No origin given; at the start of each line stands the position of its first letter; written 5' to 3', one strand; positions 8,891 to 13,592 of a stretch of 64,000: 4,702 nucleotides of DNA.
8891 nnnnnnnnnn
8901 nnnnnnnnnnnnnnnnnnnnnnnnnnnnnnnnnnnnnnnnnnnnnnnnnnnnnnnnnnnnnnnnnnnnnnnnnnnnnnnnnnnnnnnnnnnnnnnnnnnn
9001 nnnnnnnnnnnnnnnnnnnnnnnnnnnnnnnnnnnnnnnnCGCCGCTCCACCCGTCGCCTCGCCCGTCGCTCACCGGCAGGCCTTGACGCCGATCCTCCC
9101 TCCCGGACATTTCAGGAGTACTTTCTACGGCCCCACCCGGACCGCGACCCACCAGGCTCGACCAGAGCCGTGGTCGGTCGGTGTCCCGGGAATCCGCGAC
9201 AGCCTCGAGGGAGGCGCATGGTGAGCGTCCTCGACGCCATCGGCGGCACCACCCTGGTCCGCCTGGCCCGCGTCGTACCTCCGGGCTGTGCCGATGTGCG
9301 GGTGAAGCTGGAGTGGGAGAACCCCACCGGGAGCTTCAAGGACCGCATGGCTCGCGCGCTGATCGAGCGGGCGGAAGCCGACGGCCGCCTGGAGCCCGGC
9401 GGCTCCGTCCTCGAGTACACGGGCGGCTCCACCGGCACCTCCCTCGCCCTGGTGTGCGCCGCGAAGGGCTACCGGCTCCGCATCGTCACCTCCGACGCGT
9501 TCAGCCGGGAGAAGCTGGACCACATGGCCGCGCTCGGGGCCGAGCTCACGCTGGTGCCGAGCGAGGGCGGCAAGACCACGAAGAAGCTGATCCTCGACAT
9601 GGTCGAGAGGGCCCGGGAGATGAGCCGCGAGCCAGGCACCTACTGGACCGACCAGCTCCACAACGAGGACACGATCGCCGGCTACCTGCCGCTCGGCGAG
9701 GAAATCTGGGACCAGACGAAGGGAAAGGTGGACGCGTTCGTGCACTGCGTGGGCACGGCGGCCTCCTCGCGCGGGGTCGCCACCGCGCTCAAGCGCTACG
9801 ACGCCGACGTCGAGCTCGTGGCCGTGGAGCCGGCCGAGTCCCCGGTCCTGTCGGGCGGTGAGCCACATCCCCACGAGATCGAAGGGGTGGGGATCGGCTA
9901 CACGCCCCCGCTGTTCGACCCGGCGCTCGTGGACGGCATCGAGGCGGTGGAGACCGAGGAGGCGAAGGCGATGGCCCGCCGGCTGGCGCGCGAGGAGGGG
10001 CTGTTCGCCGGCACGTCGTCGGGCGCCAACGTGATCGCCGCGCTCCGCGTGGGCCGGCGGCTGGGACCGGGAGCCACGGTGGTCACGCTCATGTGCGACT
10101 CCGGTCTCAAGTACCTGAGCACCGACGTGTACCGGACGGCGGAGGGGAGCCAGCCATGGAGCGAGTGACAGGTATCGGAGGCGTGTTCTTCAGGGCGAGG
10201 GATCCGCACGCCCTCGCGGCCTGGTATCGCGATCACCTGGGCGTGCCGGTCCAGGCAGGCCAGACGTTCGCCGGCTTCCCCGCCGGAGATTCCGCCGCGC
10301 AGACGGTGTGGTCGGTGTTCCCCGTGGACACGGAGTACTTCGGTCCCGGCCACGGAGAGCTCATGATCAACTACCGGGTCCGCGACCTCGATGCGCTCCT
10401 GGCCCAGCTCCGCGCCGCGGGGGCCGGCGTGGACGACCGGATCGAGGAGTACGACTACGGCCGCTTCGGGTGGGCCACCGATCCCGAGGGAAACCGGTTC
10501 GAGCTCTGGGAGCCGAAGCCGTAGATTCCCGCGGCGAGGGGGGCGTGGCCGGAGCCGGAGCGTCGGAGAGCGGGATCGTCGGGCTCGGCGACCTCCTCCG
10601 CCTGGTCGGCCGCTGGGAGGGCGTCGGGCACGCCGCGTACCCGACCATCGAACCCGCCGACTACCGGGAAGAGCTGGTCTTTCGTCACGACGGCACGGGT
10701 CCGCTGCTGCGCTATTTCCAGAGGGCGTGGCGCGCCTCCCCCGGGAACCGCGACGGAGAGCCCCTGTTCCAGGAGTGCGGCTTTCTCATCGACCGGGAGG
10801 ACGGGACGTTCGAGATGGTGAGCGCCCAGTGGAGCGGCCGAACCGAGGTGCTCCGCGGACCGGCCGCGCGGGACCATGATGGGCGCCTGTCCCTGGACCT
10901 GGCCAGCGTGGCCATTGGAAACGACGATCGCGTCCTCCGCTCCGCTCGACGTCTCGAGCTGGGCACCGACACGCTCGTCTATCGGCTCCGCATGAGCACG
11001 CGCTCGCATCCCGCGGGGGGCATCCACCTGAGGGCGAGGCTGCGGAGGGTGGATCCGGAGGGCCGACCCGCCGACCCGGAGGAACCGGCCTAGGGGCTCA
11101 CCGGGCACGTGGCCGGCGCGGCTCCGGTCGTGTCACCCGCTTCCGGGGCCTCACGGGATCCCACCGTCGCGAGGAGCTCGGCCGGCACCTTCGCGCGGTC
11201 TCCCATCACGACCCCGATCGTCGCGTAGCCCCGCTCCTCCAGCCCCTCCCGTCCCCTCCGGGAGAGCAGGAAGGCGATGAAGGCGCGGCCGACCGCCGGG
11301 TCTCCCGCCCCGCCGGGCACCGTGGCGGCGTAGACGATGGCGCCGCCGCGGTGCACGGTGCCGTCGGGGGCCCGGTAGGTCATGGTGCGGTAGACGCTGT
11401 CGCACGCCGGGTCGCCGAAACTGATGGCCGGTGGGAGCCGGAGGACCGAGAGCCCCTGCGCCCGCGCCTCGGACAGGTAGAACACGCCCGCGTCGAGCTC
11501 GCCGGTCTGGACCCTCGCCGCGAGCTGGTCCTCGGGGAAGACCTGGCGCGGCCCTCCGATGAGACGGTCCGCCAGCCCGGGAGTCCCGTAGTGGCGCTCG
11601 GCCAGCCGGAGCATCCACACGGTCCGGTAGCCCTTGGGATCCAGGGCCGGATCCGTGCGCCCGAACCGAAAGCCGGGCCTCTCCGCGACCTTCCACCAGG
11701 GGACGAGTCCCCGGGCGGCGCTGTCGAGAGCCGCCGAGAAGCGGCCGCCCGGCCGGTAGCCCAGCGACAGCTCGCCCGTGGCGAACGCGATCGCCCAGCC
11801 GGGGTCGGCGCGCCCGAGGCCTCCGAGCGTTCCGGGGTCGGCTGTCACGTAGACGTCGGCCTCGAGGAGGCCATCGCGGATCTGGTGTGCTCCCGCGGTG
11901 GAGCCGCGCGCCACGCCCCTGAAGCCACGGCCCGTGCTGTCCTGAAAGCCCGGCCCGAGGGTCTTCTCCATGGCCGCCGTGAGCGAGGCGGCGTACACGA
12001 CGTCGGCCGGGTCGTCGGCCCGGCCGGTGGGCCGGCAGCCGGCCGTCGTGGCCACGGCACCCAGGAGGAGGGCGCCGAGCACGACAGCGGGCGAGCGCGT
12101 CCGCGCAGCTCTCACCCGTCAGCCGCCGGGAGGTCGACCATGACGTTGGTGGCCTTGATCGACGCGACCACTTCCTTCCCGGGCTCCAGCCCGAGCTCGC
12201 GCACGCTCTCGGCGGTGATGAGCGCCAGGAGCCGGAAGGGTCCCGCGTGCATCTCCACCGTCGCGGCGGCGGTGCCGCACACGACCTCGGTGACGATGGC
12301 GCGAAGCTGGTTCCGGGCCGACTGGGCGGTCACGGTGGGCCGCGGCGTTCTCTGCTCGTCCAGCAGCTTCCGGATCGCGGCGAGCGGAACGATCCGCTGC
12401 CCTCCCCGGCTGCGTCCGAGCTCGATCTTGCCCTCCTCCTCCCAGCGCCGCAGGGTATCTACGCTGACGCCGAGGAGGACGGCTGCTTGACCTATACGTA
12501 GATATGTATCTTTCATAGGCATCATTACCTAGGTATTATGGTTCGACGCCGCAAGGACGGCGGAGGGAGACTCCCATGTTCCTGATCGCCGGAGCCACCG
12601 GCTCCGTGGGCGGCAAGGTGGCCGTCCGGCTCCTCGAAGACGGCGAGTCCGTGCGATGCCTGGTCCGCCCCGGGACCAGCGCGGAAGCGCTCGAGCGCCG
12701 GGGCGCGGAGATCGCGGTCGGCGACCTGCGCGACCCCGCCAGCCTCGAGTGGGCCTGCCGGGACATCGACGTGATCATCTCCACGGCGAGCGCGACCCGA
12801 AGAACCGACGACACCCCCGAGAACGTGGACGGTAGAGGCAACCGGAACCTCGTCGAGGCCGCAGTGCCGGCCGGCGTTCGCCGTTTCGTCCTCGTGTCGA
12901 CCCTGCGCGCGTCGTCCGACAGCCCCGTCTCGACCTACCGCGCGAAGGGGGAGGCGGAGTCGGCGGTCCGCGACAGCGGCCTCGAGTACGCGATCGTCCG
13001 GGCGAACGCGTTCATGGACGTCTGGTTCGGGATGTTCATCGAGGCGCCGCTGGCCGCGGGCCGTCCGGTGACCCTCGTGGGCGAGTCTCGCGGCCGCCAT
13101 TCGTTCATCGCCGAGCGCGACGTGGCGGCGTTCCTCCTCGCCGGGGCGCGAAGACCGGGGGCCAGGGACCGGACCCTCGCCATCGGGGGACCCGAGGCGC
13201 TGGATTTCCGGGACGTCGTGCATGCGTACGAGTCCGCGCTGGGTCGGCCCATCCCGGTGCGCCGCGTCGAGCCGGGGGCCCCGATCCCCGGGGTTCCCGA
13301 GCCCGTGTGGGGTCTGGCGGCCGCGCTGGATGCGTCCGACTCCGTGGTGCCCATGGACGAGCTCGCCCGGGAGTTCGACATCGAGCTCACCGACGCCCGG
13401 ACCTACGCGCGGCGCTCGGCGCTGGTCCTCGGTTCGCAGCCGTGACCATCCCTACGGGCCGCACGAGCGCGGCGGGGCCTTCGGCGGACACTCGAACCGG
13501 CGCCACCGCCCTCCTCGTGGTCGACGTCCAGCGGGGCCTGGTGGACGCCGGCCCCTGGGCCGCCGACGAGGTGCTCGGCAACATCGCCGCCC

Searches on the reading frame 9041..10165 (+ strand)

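Call 64: search_protein_families(library=pfam, proteins=[window:9041-10165:+], max_evalue=0.00001)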
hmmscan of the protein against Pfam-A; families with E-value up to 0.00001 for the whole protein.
window:9041-10165:+ (375 aa): 1 family
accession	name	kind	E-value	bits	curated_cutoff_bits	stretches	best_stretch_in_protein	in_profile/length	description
PF00291.31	PALP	-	4.9e-68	230.1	35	1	64-353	2-295/295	Pyridoxal-phosphate dependent enzyme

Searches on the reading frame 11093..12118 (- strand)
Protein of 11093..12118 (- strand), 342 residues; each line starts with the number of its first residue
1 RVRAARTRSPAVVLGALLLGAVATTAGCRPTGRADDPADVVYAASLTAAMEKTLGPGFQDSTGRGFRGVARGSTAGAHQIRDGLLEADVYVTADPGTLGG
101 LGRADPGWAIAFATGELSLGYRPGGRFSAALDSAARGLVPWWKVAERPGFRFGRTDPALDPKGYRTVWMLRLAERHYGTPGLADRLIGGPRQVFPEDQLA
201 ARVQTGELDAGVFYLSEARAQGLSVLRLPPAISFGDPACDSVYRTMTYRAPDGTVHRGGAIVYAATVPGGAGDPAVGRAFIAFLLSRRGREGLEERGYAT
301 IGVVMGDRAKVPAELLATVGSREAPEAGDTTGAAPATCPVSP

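Call 64: search_protein_families(library=pfam, proteins=[window:11093-12118:-], max_evalue=0.00001)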
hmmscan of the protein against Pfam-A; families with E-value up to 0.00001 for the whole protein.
window:11093-12118:- (342 aa): 1 family
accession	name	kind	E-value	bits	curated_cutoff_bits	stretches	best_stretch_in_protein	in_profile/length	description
PF13531.11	SBP_bac_11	-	5.8e-28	98.6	25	1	40-298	3-226/227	Bacterial extracellular solute-binding protein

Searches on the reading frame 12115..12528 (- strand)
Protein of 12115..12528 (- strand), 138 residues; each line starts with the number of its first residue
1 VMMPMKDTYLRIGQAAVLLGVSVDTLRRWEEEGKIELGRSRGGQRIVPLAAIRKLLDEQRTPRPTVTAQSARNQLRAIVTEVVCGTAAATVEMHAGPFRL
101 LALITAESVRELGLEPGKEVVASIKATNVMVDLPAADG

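Call 85: search_protein_families(library=pfam, proteins=[window:12115-12528:-], max_evalue=0.00001)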
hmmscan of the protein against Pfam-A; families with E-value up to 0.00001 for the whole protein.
window:12115-12528:- (138 aa): 4 families
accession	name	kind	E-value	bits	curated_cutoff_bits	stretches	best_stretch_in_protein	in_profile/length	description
PF03459.23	TOBE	-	1.6e-16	60.7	22.3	1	70-131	2-64/64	TOBE domain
PF00376.29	MerR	-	2.5e-11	43.7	28.2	1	11-46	1-37/38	MerR family regulatory protein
PF12728.13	HTH_17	-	2.6e-08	34.4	27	1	9-60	1-51/51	Helix-turn-helix domain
PF13411.12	MerR_1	-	7.9e-08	32.7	21.6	1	11-46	2-37/69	MerR HTH family regulatory protein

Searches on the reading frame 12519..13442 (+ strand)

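Call 64: search_protein_families(library=pfam, proteins=[window:12519-13442:+], max_evalue=0.00001)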
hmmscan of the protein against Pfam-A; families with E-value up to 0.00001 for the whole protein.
window:12519-13442:+ (308 aa): 4 families
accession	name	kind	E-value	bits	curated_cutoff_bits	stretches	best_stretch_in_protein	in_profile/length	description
PF13460.12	NAD_binding_10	-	2.8e-28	99.5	27.2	1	25-209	1-180/184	NAD(P)H-binding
PF05368.20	NmrA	-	5e-23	82.6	27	1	22-251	6-244/298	NmrA-like family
PF01370.27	Epimerase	-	5.2e-14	52.7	20.9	1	22-153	2-156/240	NAD dependent epimerase/dehydratase family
PF01073.25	3Beta_HSD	-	1.2e-10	41.3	22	1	22-132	1-120/280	3-beta hydroxysteroid dehydrogenase/isomerase family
